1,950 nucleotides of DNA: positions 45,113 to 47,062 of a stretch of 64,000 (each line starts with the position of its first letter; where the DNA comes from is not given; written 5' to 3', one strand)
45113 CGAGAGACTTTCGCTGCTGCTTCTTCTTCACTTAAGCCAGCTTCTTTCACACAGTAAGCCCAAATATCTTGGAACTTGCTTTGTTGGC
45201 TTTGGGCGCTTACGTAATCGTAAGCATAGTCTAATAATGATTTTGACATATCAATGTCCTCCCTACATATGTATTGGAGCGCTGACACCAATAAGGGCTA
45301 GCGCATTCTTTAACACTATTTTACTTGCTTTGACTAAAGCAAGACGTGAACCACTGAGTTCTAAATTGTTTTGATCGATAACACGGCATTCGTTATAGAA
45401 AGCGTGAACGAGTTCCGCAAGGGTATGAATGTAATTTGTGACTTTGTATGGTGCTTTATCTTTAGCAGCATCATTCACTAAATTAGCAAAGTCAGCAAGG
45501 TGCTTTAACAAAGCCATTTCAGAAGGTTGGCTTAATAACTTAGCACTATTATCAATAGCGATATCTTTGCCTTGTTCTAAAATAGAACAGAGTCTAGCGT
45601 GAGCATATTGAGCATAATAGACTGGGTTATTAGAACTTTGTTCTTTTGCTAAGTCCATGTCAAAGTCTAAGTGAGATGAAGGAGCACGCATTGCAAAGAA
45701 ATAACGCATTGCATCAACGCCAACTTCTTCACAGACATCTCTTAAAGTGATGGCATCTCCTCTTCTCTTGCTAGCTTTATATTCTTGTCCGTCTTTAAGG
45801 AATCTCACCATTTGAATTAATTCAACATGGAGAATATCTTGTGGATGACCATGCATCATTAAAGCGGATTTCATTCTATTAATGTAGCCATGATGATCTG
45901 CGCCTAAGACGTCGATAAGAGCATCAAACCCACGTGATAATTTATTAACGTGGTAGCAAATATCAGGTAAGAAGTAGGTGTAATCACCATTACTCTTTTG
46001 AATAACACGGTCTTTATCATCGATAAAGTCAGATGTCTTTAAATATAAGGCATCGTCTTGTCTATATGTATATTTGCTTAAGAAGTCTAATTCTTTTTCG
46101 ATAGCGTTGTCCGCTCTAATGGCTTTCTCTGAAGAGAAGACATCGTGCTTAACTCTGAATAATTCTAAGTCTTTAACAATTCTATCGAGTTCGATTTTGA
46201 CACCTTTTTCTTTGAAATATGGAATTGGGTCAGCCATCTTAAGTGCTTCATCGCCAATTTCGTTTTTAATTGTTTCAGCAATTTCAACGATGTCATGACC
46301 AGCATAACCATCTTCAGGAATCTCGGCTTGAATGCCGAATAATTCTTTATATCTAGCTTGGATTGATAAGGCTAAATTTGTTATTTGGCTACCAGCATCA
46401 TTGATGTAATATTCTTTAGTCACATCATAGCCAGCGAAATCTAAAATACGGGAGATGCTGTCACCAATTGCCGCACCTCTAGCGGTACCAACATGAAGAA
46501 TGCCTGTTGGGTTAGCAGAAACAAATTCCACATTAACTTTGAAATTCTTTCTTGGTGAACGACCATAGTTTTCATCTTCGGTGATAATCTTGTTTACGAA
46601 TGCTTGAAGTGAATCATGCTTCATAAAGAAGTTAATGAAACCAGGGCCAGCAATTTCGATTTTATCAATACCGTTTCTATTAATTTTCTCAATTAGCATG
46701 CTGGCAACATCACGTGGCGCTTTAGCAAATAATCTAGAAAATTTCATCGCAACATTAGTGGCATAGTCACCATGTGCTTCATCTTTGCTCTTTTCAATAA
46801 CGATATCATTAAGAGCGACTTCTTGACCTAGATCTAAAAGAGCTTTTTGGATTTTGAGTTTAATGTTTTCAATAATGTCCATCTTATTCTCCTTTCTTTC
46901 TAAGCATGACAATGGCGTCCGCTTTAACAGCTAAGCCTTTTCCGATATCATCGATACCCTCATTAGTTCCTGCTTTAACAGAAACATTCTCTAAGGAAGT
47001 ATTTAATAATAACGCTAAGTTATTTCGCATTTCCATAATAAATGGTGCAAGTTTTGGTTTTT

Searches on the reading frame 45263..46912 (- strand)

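Call 28: search_protein_families(library=pfam, proteins=[window:45263-46912:-], max_evalue=0.001)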
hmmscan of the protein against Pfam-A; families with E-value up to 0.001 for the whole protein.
window:45263-46912:- (549 aa): 6 families
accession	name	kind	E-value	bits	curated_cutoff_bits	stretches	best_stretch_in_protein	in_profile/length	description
PF05746.21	DALR_1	-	1.5e-32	112.6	22.3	1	435-549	2-117/117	DALR anticodon binding domain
PF03485.21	Arg_tRNA_synt_N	-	1.7e-24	86.7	21.5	1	16-97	2-85/85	Arginyl tRNA synthetase N terminal domain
PF00750.26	tRNA-synt_1d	-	4.3e-19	69.1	23.3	1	106-398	2-299/349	tRNA synthetases class I (R), catalytic domain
PF00133.28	tRNA-synt_1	-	3.7e-05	23.1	22.7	0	367-411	363-407/414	tRNA synthetases class I (I, L, M and V)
PF01406.26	tRNA-synt_1e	-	4.6e-05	23.4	27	0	137-191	21-75/301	tRNA synthetases class I (C) catalytic domain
PF01921.24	tRNA-synt_1f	-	0.0005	19.5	27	0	372-420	276-323/360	tRNA synthetases class I (K)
